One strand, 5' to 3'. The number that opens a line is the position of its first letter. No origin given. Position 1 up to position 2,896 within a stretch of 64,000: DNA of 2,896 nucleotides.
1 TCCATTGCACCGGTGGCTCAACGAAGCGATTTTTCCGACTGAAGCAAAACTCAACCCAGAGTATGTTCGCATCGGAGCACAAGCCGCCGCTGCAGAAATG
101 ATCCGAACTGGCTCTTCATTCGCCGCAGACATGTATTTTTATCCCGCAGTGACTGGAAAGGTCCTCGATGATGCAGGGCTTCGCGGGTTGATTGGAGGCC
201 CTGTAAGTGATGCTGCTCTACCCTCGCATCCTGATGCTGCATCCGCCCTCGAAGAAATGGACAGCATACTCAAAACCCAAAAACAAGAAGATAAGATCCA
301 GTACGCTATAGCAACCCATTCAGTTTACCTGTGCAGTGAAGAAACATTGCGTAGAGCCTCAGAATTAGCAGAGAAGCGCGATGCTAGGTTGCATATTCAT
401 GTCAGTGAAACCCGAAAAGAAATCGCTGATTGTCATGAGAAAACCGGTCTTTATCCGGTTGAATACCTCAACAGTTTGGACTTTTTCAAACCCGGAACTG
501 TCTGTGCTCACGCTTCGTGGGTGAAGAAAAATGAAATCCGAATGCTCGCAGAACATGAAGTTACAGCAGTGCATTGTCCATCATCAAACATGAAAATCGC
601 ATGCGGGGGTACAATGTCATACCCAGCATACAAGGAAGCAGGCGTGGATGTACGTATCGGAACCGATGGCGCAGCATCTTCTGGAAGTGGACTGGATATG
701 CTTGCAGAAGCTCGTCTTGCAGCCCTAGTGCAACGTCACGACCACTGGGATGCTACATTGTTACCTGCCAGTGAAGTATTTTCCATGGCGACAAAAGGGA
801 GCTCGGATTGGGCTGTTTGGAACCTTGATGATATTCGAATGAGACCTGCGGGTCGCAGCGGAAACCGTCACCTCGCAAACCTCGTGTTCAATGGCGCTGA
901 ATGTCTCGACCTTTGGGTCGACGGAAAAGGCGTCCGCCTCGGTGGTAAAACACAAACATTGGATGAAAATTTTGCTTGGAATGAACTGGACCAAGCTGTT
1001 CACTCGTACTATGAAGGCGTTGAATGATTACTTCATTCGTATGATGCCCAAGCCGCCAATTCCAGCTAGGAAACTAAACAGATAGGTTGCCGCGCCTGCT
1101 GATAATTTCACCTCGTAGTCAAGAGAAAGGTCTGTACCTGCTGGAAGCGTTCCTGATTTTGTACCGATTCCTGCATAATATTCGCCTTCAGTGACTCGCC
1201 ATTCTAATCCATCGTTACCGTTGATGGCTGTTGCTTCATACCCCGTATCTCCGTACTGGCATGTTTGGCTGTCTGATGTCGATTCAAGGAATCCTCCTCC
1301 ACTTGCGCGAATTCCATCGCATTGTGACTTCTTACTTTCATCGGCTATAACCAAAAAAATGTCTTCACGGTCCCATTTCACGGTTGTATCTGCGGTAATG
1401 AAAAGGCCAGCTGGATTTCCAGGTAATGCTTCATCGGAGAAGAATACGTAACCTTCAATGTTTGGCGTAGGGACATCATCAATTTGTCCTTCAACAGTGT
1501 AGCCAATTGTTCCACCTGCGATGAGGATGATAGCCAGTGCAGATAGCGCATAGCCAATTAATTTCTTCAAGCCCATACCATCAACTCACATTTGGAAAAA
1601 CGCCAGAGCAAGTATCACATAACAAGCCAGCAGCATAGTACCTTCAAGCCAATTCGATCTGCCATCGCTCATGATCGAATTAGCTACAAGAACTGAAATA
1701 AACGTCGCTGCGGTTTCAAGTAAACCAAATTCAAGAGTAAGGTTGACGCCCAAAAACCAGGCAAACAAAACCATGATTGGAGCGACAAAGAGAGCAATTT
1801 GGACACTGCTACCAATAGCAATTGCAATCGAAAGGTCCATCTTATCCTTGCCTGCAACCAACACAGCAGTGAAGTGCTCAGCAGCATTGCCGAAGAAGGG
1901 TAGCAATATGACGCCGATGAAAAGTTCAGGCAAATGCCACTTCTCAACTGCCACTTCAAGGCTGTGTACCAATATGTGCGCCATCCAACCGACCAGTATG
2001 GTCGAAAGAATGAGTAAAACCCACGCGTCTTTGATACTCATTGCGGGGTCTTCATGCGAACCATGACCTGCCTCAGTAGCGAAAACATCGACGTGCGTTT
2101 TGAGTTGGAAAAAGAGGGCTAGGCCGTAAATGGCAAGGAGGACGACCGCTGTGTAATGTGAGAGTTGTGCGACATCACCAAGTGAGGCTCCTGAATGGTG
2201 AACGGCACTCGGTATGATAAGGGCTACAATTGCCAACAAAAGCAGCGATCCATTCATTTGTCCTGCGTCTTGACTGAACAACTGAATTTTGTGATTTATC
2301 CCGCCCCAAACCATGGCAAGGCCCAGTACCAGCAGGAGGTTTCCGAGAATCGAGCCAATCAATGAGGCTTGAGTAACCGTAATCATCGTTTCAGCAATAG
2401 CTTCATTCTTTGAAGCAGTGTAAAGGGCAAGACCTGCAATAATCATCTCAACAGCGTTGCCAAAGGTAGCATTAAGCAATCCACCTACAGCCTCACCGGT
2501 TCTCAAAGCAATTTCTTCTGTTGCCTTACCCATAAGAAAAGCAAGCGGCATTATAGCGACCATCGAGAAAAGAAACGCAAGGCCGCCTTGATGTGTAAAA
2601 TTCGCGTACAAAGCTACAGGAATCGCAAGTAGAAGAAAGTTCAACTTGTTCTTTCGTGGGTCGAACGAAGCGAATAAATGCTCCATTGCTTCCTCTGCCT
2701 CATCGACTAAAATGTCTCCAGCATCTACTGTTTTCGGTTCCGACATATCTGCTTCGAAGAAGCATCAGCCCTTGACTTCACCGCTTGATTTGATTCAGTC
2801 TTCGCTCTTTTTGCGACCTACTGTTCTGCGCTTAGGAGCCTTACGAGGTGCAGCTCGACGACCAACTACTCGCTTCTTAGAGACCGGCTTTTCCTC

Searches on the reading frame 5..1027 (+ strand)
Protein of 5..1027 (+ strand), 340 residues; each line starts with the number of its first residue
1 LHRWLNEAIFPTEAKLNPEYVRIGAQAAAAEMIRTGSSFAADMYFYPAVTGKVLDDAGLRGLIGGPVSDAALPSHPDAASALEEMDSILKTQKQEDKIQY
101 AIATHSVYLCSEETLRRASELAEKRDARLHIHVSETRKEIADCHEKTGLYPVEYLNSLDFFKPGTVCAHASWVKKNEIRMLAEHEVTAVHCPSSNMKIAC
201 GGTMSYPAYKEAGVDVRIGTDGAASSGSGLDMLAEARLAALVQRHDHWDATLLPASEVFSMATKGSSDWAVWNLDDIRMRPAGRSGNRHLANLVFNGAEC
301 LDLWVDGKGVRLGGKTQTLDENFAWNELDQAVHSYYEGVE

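Call 9: search_protein_families(library=pfam, proteins=[window:5-1027:+], max_evalue=0.001)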
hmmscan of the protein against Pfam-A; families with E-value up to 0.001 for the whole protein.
window:5-1027:+ (340 aa): 1 family
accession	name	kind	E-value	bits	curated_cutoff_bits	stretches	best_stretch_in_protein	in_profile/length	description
PF01979.26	Amidohydro_1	-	3.9e-36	125.4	25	1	3-265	26-293/345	Amidohydrolase family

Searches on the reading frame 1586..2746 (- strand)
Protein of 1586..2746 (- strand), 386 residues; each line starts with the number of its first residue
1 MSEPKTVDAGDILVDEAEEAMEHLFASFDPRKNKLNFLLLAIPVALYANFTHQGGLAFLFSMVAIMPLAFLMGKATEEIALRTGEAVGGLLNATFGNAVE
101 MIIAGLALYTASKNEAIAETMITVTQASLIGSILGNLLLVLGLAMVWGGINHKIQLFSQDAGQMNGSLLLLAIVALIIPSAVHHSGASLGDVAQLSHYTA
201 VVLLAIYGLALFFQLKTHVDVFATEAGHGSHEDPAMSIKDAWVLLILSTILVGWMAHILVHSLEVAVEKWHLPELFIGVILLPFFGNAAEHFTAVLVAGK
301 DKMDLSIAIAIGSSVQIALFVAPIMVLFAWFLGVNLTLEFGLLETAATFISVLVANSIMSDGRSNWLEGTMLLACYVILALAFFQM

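Call 9: search_protein_families(library=pfam, proteins=[window:1586-2746:-], max_evalue=0.001)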
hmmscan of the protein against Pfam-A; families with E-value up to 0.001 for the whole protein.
window:1586-2746:- (386 aa): 1 family
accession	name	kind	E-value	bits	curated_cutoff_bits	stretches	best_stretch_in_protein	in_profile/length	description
PF01699.29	Na_Ca_ex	-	5.8e-39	133.9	24.9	2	241-384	2-150/151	Sodium/calcium exchanger protein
